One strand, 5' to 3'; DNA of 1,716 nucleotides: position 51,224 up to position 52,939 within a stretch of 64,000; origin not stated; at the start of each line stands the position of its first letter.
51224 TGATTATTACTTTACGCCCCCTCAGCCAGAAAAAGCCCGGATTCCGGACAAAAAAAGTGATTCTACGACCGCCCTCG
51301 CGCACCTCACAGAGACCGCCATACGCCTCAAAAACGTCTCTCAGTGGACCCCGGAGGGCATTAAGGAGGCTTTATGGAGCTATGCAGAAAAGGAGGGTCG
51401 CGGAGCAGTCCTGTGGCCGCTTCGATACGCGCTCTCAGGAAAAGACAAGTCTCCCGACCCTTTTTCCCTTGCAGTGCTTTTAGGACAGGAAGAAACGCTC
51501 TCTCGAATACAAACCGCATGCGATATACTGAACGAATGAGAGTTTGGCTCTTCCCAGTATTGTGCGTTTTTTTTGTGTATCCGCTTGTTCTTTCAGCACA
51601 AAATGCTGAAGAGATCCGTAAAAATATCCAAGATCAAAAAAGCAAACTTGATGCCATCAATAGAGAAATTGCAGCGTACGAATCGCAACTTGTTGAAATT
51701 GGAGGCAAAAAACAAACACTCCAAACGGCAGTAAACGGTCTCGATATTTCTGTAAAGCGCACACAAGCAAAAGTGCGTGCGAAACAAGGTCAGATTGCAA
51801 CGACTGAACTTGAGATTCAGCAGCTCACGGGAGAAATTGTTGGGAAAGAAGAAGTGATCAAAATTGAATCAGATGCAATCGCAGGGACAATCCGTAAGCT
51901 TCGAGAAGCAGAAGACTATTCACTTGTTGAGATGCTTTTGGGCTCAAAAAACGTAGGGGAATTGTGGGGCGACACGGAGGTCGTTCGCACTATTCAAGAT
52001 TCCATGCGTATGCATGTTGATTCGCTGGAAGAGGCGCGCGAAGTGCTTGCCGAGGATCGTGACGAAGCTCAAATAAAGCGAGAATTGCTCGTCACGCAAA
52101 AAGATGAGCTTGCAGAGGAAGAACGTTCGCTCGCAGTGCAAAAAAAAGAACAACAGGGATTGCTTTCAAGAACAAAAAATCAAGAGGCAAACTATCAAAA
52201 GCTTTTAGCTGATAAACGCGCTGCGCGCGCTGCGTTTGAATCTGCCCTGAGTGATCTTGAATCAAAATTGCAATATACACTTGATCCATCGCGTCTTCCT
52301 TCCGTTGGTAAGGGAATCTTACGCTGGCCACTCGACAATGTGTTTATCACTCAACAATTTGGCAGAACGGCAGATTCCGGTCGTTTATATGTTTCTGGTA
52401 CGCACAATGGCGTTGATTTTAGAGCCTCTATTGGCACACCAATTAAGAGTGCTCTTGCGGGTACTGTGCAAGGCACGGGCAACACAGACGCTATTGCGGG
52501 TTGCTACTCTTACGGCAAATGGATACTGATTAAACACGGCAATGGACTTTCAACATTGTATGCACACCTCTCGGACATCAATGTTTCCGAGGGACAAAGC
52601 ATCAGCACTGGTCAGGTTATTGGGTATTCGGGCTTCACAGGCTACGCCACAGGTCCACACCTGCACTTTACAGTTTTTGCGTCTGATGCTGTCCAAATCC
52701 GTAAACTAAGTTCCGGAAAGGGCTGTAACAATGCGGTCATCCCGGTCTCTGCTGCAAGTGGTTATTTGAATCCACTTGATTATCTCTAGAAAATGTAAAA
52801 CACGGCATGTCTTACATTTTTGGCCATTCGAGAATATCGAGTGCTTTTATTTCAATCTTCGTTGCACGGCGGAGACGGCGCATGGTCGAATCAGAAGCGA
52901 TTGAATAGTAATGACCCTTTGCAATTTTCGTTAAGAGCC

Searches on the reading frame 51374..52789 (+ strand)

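Call 53: search_protein_families(library=pfam, proteins=[window:51374-52789:+], max_evalue=0.001)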
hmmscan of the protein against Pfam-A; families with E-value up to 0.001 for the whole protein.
window:51374-52789:+ (471 aa): 1 family
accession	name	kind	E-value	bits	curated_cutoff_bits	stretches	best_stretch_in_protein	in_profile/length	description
PF01551.29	Peptidase_M23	-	2.5e-28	98.6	28.7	1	343-435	2-88/96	Peptidase family M23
